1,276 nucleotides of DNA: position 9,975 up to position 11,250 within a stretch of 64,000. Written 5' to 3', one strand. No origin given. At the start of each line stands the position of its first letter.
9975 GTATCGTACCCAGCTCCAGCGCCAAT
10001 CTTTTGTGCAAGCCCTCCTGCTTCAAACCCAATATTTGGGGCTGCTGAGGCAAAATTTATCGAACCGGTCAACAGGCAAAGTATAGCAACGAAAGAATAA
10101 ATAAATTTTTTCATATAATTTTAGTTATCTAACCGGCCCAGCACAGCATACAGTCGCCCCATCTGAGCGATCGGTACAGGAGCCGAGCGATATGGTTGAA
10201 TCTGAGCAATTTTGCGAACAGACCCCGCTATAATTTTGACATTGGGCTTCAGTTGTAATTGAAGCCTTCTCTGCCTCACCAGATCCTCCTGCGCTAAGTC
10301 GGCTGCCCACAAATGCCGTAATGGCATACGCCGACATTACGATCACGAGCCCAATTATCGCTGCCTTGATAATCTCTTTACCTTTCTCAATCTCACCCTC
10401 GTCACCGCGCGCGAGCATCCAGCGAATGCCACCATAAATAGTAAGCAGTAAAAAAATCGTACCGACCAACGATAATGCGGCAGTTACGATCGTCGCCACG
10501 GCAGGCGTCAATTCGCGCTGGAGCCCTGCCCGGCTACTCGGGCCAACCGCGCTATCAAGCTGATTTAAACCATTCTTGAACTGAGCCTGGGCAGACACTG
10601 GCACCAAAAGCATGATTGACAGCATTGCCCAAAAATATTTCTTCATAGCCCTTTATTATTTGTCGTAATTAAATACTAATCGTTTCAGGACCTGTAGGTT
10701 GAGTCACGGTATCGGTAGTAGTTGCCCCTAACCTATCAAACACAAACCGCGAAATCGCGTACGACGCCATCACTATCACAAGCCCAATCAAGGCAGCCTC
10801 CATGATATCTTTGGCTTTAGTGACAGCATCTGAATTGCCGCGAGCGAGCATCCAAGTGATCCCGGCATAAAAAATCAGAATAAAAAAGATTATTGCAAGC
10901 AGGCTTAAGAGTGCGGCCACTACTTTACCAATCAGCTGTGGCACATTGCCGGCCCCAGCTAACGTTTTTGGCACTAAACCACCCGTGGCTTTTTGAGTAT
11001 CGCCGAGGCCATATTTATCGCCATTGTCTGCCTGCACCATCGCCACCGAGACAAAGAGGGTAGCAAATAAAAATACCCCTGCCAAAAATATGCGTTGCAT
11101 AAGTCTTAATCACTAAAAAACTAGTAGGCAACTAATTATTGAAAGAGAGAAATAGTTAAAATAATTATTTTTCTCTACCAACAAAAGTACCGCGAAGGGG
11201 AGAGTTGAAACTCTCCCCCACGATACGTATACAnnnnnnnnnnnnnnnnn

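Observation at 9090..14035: Nine tandem paralogous TrbC/VirB2-like (T4SS-pilin-like) genes with variable Cys-rich N- or C-terminal extensions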

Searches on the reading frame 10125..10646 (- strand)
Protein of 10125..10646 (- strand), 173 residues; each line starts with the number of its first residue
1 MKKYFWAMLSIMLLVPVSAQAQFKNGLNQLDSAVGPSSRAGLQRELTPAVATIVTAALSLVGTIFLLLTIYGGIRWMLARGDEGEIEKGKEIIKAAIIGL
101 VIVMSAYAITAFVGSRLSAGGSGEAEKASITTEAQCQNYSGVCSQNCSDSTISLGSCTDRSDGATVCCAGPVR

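Call 3: search_protein_families(library=pfam, proteins=[window:10125-10646:-], max_evalue=1)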
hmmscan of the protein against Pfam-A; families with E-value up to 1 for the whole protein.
window:10125-10646:- (173 aa): 2 families
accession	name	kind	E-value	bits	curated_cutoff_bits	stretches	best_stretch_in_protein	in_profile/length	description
PF18895.5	T4SS_pilin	-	1e-12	48.3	26.6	1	44-112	3-70/71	Type IV secretion system pilin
PF05987.18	DUF898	-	0.053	13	28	1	4-154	138-288/336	Bacterial protein of unknown function (DUF898)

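Call 4: search_protein_families(library=ncbifam, proteins=[window:10125-10646:-], max_evalue=1)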
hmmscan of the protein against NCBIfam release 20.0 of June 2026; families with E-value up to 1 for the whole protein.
window:10125-10646:- (173 aa): 2 families
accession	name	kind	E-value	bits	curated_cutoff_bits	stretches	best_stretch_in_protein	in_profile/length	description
NF045849.1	ICE_MMCAP2_0565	equivalog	3.2e-05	23.5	40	1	47-113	10-76/80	Mbov_0395 family pilin-like conjugal transfer protein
TIGR00766.1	TIGR00766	equivalog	0.034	13.4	213.65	1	15-78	36-101/263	inner membrane protein YhjD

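Call 9: find_encoding_contigs(protein=window:10125-10646:-, flank=10000, max_places=6)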
Protein window:10125-10646:- (173 aa): no gene with exactly this product is on record in the collection.

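Call 48: find_homologous_proteins(query=window:10125-10646:-, max_evalue=0.001)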
Query window:10125-10646:- (173 aa): 340 proteins with E <= 0.001 among 504 candidates; the best 120 are listed.
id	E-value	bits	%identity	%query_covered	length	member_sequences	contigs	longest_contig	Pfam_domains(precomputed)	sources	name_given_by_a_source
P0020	1.7e-96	339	100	94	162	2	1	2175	PF18895.6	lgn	-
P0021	1.2e-60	222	63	97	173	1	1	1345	PF18895.6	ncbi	-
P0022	1.5e-49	186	67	83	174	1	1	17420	PF18895.6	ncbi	-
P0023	8.9e-46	174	78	55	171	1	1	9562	PF18895.6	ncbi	-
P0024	2.3e-37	147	56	68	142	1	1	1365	PF18895.6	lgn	-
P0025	2.1e-35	140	46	90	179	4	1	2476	PF18895.6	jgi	jgi:hypothetical protein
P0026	1.8e-34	137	53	64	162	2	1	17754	PF18895.6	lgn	-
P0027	7.4e-33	132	59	57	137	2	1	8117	PF18895.6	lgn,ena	-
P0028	1.9e-32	131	52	65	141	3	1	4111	PF18895.6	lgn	-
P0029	3.9e-32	130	47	84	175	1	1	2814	PF18895.6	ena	-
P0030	7.6e-32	129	46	87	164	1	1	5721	PF18895.6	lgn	-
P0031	8.2e-32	128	45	84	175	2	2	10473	PF18895.6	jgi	jgi:hypothetical protein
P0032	8.8e-32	128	43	91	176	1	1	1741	PF18895.6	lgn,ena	-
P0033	9.5e-32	128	52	77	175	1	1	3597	PF18895.6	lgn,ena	-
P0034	1.8e-31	127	51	72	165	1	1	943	PF18895.6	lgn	-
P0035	3.3e-31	127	44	97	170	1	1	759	PF18895.6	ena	-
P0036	7.1e-31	125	46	97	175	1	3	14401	PF18895.6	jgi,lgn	-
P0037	4.2e-30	123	52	69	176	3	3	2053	PF18895.6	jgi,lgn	jgi:hypothetical protein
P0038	1.1e-29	122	56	57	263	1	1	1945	PF18895.6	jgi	jgi:hypothetical protein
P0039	1.1e-29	122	52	71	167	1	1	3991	PF18895.6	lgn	-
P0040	1.3e-29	121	51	65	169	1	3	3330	PF18895.6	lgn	-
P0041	1.6e-29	121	50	68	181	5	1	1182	PF18895.6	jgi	jgi:hypothetical protein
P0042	2.2e-29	121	45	97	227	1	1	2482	PF18895.6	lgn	-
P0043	2.4e-29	120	48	74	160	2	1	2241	PF18895.6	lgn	-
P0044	1.1e-28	118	54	68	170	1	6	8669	PF18895.6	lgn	-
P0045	1.5e-28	118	46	97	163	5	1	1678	PF18895.6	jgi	-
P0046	1.6e-28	118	48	95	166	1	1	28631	PF18895.6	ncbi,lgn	-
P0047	1.1e-27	115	51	61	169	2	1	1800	PF18895.6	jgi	jgi:hypothetical protein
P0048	1.5e-27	115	40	98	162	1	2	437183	PF18895.6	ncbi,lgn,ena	-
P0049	5.9e-27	113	48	87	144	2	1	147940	PF18895.6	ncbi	-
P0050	6.4e-27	113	41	92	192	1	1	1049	PF18895.6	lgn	-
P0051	1.2e-26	112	44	86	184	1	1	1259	PF18895.6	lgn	-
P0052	1.9e-26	111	53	61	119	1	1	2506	PF18895.6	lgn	-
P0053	2.0e-26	111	50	64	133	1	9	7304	PF18895.6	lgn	-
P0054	2.4e-26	111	50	67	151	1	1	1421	PF18895.6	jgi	-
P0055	4.6e-26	110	54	68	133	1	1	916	PF18895.6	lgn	-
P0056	7.4e-26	109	41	96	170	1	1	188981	PF18895.6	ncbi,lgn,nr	ncbi:MAG TPA: pilin [Candidatus Udaeobacter sp.]|nr:pilin [Candidatus Udaeobacter sp.]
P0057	1.1e-25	109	53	68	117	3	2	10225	PF18895.6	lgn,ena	-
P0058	1.1e-25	109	41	94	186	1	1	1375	PF18895.6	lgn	-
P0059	1.2e-25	108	40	90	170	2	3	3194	PF18895.6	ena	-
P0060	1.5e-25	108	45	83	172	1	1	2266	PF18895.6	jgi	jgi:hypothetical protein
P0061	1.6e-25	108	54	71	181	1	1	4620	PF18895.6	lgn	-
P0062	1.8e-25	108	47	87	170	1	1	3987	PF18895.6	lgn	-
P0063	2.6e-25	107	57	59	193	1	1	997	PF18895.6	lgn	-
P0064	3.3e-25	107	52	71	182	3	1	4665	PF18895.6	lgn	-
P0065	3.7e-25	107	44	87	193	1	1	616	PF18895.6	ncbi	-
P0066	4.2e-25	107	43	96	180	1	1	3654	PF18895.6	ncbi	-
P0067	6.6e-25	106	53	68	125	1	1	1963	PF18895.6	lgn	-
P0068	7.1e-25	106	45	84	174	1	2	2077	PF18895.6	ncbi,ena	-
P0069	7.4e-25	106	50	67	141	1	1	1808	PF18895.6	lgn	-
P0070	1.1e-24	105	57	58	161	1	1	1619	PF18895.6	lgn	-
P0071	1.6e-24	105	50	68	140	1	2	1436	PF18895.6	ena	-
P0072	1.6e-24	105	45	83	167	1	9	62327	PF18895.6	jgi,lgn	jgi:hypothetical protein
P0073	2.5e-24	104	50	70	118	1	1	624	PF18895.6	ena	-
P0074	3.0e-24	104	50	68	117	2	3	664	PF18895.6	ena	-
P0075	3.2e-24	104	51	65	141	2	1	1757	PF18895.6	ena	-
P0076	3.3e-24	104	45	85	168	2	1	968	PF18895.6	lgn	-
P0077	3.8e-24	104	51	63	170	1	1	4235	PF18895.6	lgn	-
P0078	5.1e-24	103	39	94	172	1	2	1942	PF18895.6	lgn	-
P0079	5.5e-24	103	48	69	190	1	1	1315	PF18895.6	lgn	-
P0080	7.1e-24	103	55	63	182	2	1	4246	PF18895.6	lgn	-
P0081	8.1e-24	103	51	68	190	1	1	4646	PF18895.6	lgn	-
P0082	1.2e-23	102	41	87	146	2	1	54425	PF18895.6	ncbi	-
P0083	1.2e-23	102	52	68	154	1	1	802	PF18895.6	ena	-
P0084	1.2e-23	102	53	61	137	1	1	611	PF18895.6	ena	-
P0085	1.3e-23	102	40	89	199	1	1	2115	PF18895.6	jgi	jgi:hypothetical protein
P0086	1.5e-23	102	50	69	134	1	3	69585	PF18895.6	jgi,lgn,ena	jgi:hypothetical protein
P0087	2.0e-23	101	43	81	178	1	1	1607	PF18895.6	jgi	jgi:Type IV secretion system pilin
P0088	2.5e-23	101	48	72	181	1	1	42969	PF18895.6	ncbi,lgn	-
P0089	3.0e-23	101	48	72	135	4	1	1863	PF18895.6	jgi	-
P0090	3.2e-23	101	47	76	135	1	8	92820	PF18895.6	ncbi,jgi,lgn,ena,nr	ncbi:MAG TPA: hypothetical protein VJH75_01030 [Patescibacteria group bacterium]|nr:hypothetical pro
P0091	3.4e-23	101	50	69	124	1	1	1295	PF18895.6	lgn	-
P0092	3.4e-23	101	55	60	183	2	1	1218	PF18895.6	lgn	-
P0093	3.8e-23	100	49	68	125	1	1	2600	PF18895.6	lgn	-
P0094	4.6e-23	100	56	62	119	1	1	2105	PF18895.6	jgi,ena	-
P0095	4.8e-23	100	49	71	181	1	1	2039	PF18895.6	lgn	-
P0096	4.9e-23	100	43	97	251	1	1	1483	PF18895.6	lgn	-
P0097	5.3e-23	100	44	83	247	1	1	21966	PF18895.6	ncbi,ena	-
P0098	6.2e-23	100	50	67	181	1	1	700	PF18895.6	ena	-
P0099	7.5e-23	99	50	68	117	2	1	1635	PF18895.6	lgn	-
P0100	9.0e-23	99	40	97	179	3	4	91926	PF18895.6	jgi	jgi:cytochrome bd-type quinol oxidase subunit 2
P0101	1.3e-22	99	46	68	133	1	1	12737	PF18895.6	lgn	-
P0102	1.3e-22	99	40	99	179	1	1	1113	PF18895.6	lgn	-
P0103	1.4e-22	99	41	97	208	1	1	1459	PF18895.6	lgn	-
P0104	1.5e-22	98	43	82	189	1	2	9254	PF18895.6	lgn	-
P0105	1.6e-22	98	60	51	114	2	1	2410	PF18895.6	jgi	-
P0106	1.8e-22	98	50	71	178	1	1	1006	PF18895.6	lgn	-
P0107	1.8e-22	98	41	86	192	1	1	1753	PF18895.6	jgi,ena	-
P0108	2.0e-22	98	50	71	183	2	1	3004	PF18895.6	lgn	-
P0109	2.5e-22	98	44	75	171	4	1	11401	PF18895.6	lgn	-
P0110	2.9e-22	97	40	91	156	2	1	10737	PF18895.6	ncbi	-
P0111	3.0e-22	97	39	97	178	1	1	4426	PF18895.6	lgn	-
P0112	3.2e-22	97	48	69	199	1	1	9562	PF18895.6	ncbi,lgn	-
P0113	3.4e-22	97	36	94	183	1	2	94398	PF18895.6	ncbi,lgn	-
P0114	3.4e-22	97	44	90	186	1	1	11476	PF18895.6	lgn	-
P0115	3.6e-22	97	57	55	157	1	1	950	PF18895.6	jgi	jgi:amino acid transporter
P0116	3.6e-22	97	41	97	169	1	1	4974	PF18895.6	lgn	-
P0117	4.8e-22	97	47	65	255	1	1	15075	PF18895.6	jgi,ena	-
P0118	5.4e-22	97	46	73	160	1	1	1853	PF18895.6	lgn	-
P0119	6.0e-22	96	50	72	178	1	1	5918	PF18895.6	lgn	-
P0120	6.3e-22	96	55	53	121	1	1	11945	PF18895.6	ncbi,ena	-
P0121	9.8e-22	96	46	69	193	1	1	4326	PF18895.6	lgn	-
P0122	9.8e-22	96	46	68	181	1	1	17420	PF18895.6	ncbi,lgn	-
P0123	1.0e-21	96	43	90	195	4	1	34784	PF18895.6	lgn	-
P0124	1.1e-21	96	50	68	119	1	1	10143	PF18895.6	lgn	-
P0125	1.1e-21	96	47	68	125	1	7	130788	PF18895.6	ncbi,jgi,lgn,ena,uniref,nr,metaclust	ncbi:MAG: hypothetical protein US58_C0021G0007 [Candidatus Magasanikbacteria bacterium GW2011_GWA2_3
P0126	1.3e-21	95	44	71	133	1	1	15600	PF18895.6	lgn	-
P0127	1.9e-21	95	50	61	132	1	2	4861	PF18895.6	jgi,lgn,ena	jgi:cbb3-type cytochrome oxidase subunit 3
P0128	2.0e-21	95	46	68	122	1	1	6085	PF18895.6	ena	-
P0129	2.0e-21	95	49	68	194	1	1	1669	PF18895.6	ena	-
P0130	2.2e-21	95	39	91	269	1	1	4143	PF18895.6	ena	-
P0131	2.9e-21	94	46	83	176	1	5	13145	PF18895.6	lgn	-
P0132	3.0e-21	94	40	92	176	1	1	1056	PF18895.6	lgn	-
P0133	3.3e-21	94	51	69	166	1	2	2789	PF18895.6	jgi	-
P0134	3.6e-21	94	50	60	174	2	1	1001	PF18895.6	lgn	-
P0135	4.6e-21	94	45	69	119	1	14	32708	PF18895.6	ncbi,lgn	-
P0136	4.7e-21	94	38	93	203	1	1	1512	PF18895.6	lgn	-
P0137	6.6e-21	93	46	68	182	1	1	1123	PF18895.6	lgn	-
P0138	8.0e-21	93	49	73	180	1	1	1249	PF18895.6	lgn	-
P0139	8.5e-21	93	44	71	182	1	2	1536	PF18895.6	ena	-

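Call 56: predict_structure(alignment_id=A4)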
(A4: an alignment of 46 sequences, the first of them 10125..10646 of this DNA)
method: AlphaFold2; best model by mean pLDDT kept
length: 173 residues; sequences in the alignment: 46
mean_pLDDT: 76.2   pTM: 0.46
mean pLDDT of the five models: 76.2, 73.7, 71.6, 71.3, 70.1
residues with pLDDT >= 90: 4; 70-90: 124; 50-70: 43; < 50: 2
segments of 3 or more residues with pLDDT < 50: none
pLDDT, mean of each block of 10 residues (from residue 1): 79 74 66 59 64 83 86 83 84 87 86 73 57 84 77 78 79 67
secondary structure, 60 per line:
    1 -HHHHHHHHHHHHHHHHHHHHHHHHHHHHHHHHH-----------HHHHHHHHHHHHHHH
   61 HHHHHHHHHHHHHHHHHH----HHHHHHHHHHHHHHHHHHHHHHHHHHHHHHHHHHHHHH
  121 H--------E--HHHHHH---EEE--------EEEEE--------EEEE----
elements in order: H2-34 H46-78 H83-121 H133-138 E142-144 E153-157 E166-169

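Call 58: fold_search(model_id=the predicted structure, library=pdb)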
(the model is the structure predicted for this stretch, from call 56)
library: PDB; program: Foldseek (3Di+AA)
matches with E <= 10: 52; with E <= 0.001: 0
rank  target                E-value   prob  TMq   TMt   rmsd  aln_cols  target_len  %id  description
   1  8fai_A                1.1e+00  0.20  0.21  0.41   5.8        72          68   24  Cryo-EM structure of the Agrobacterium T-pilus (released 2024-03-13)
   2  8exh_A                1.8e+00  0.15  0.21  0.42   6.2        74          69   23  Agrobacterium tumefaciens Tpilus (released 2023-03-22)
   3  9jj8_l                2.0e+00  0.13  0.21  0.25  12.3        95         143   20  Structural insights into the PSI-FCPI supercomplex from the coccolithophore Emiliania huxleyi (released 2025-08-20)
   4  8cue_1A               2.5e+00  0.11  0.20  0.40   6.3        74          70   23  CryoEM structure of the T-pilus from Agrobacterium tumefaciens (released 2023-02-01)
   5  3mq1_A                4.0e+00  0.13  0.30  0.48  11.1        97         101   18  Crystal Structure of Dust Mite Allergen Der p 5 (released 2010-06-02)
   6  8t8f_E                4.0e+00  0.03  0.20  0.12  14.4       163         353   10  Smc5/6 8mer (released 2023-11-15)
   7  8dfu_0                4.9e+00  0.30  0.34  0.64   3.8        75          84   15  Cryo-EM structure of conjugation pili from Aeropyrum pernix (released 2023-03-22)
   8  7a23_K                4.9e+00  0.23  0.25  0.49  13.7        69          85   19  Plant mitochondrial respiratory complex I (released 2020-10-28)
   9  8zar_D                4.9e+00  0.13  0.30  0.15  15.9        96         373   14  EmrAB-TolC MFS-type tripartite multidrug efflux pump FA (released 2025-04-30)
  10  9yda_R                5.6e+00  0.25  0.40  0.24   4.1        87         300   16  Cryo-EM structure of active human green cone opsin in complex with chimeric G protein (miniGist) (released 2025-12-24)
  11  2y3d_A                5.6e+00  0.16  0.34  0.48   4.7        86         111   10  Zn-bound form of Cupriavidus metallidurans CH34 CnrXs (released 2011-03-30)
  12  2y3b                  5.6e+00  0.14  0.31  0.44   6.4        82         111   10  Co-bound form of Cupriavidus metallidurans CH34 CnrXs (released 2011-03-30)
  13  1br0_MODEL_1_A        5.6e+00  0.11  0.31  0.42  10.4       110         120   17  THREE DIMENSIONAL STRUCTURE OF THE N-TERMINAL DOMAIN OF SYNTAXIN 1A (released 1998-09-02)
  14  7aqq_K                5.9e+00  0.21  0.28  0.53  13.5        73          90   18  Cryo-EM structure of Arabidopsis thaliana Complex-I (membrane core) (released 2021-12-08)
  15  9had_B                5.9e+00  0.16  0.32  0.49  10.3        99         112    9  Der f 21 dust mite allergen with computationally designed DerF21_b10 binder (released 2024-12-18)
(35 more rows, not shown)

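Call 66: search_protein_families(library=pfam, proteins=[P0042, P0130, P0096], max_evalue=10)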
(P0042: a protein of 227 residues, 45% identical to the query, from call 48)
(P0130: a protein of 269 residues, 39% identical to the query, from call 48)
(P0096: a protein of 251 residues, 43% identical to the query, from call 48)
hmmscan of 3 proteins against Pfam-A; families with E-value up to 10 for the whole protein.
P0042 (227 aa): 9 families
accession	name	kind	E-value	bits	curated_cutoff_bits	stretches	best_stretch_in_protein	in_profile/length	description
PF18895.5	T4SS_pilin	-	1.9e-08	34.7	26.6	1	39-107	4-71/71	Type IV secretion system pilin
PF02322.20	Cyt_bd_oxida_II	-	0.0076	16.1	35.6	1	43-106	147-210/302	Cytochrome bd terminal oxidase subunit II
PF09945.14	DUF2177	-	0.11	13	26.9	1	43-106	31-93/124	Predicted membrane protein (DUF2177)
PF20312.3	DUF6608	-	0.12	12.7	24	1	46-110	4-66/131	Family of unknown function (DUF6608)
PF16962.11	ABC_export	-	0.13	11.1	29.7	1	40-105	12-85/531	Putative ABC exporter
PF04290.18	DctQ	-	0.14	12.5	28.3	1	38-110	55-125/132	Tripartite ATP-independent periplasmic transporters, DctQ component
PF05545.16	FixQ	-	0.2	12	29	1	49-82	7-40/49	Cbb3-type cytochrome oxidase component FixQ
PF23494.1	bPH_10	-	0.49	10.2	27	1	4-77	12-90/151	YqeB-like bacterial PH domain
PF00711.24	Defensin_beta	-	9.4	6.8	21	0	180-194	3-17/36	Beta defensin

P0130 (269 aa): 7 families
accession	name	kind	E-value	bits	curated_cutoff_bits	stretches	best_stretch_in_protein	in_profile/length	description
PF18895.5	T4SS_pilin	-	4.6e-08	33.5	26.6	1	72-136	8-71/71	Type IV secretion system pilin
PF04956.18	TrbC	-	0.00048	20.7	27.9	1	22-132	10-94/98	TrbC/VIRB2 pilin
PF17310.7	DUF5357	-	0.017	14.2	25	1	74-132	44-97/322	Family of unknown function (DUF5357)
PF00088.24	Trefoil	-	0.04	14.2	21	0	166-174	25-33/43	Trefoil (P-type) domain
PF06770.17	Arif-1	-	0.12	12.5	27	1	18-38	67-87/190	Actin-rearrangement-inducing factor (Arif-1)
PF04290.18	DctQ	-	1.5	9.2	28.3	1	69-136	57-122/132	Tripartite ATP-independent periplasmic transporters, DctQ component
PF13623.11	SurA_N_2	-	2.8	8.2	28.5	1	113-150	1-38/145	SurA-like N-terminal domain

P0096 (251 aa): 8 families
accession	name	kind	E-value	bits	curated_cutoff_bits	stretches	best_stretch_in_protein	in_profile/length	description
PF18895.5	T4SS_pilin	-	2.3e-08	34.4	26.6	1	61-126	4-68/71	Type IV secretion system pilin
PF02322.20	Cyt_bd_oxida_II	-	0.00014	21.8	35.6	1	38-128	126-210/302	Cytochrome bd terminal oxidase subunit II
PF04290.18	DctQ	-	0.042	14.2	28.3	1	58-134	53-127/132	Tripartite ATP-independent periplasmic transporters, DctQ component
PF19629.4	DUF6133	-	0.065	13.8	27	1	87-125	7-44/65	Family of unknown function (DUF6133)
PF01284.28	MARVEL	-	0.12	12.8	32.8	1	74-129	76-135/135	Membrane-associating domain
PF07331.16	TctB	-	0.87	10.2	29.1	1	33-127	8-86/137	Tripartite tricarboxylate transporter TctB family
PF05968.16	Bacillus_PapR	-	2.7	8.8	27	1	16-30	1-15/48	Bacillus PapR protein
PF02417.20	Chromate_transp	-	2.8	8.4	28.6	1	68-123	69-125/166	Chromate transporter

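Call 79: list_cluster_members(proteins=[P0125, L014:1572-2057:+, L014:5284-6423:+])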
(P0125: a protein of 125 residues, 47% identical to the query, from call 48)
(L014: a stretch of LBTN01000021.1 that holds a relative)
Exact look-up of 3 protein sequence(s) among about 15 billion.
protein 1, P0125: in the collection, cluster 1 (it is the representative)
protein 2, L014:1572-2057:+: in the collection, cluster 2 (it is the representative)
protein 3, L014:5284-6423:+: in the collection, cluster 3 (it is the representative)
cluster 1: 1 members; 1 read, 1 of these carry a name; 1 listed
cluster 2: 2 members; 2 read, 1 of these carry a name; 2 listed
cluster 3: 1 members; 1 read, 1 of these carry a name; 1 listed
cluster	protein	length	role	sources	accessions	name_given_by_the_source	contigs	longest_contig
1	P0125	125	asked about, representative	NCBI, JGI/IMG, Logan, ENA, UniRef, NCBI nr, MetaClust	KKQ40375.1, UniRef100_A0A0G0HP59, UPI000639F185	MAG: hypothetical protein US58_C0021G0007 [Candidatus Magasanikbacteria bacterium ... | Integral membrane protein n=1 Tax=Candidatus Magasanikbacteria bacterium GW2011_GWA2_37_8 ... | status=active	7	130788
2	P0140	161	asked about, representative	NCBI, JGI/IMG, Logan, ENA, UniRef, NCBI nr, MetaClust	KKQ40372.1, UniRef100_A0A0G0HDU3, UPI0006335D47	MAG: hypothetical protein US58_C0021G0004 [Candidatus Magasanikbacteria bacterium ... | Uncharacterized protein n=1 Tax=Candidatus Magasanikbacteria bacterium GW2011_GWA2_37_8 ... | status=active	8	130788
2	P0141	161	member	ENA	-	-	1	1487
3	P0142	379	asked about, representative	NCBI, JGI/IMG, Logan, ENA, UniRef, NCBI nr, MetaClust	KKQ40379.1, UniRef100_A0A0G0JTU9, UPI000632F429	MAG: hypothetical protein US58_C0021G0011 [Candidatus Magasanikbacteria bacterium ... | Uncharacterized protein n=1 Tax=Candidatus Magasanikbacteria bacterium GW2011_GWA2_37_8 ... | status=active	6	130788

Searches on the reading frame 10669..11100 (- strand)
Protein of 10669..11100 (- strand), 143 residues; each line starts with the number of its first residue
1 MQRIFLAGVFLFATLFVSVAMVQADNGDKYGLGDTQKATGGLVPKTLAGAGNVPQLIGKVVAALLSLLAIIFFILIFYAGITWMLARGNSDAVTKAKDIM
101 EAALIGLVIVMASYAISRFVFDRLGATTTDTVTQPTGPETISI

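Call 3: search_protein_families(library=pfam, proteins=[window:10669-11100:-], max_evalue=1)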
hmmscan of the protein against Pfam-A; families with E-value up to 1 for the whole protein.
window:10669-11100:- (143 aa): 6 families
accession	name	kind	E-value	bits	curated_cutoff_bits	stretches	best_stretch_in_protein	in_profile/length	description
PF18895.5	T4SS_pilin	-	1.5e-07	31.8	26.6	1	51-119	3-70/71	Type IV secretion system pilin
PF09945.14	DUF2177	-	0.0051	17.4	26.9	1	56-111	31-86/124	Predicted membrane protein (DUF2177)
PF05545.16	FixQ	-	0.056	13.8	29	1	64-99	9-44/49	Cbb3-type cytochrome oxidase component FixQ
PF02417.20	Chromate_transp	-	0.077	13.5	28.6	1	5-121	8-132/166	Chromate transporter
PF04290.18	DctQ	-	0.087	13.2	28.3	1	53-120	57-127/132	Tripartite ATP-independent periplasmic transporters, DctQ component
PF19607.4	DUF6112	-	0.58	10.4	25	1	57-104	16-65/88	Family of unknown function (DUF6112)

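Call 4: search_protein_families(library=ncbifam, proteins=[window:10669-11100:-], max_evalue=1)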
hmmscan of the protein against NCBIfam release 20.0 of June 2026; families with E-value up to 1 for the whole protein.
window:10669-11100:- (143 aa): 5 families
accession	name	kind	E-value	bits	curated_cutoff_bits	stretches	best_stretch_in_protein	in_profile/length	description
NF045849.1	ICE_MMCAP2_0565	equivalog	0.0027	17.3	40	1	53-121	9-77/80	Mbov_0395 family pilin-like conjugal transfer protein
TIGR04554.1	3TM_mycoplas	hypoth_equivalog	0.0031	17.8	40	1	60-131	6-74/105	TIGR04554 family membrane protein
TIGR03082.1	Gneg_AbrB_dup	domain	0.091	12.6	94.7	1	7-87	21-100/157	membrane protein AbrB duplication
NF042931.1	SAG1386_EF1546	equivalog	0.16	12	80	1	60-98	26-65/158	SAG1386/EF1546 family surface-associated protein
NF041554.1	SA1362_fam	subfamily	0.61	10.3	42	1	47-90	11-54/70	SA1362 family protein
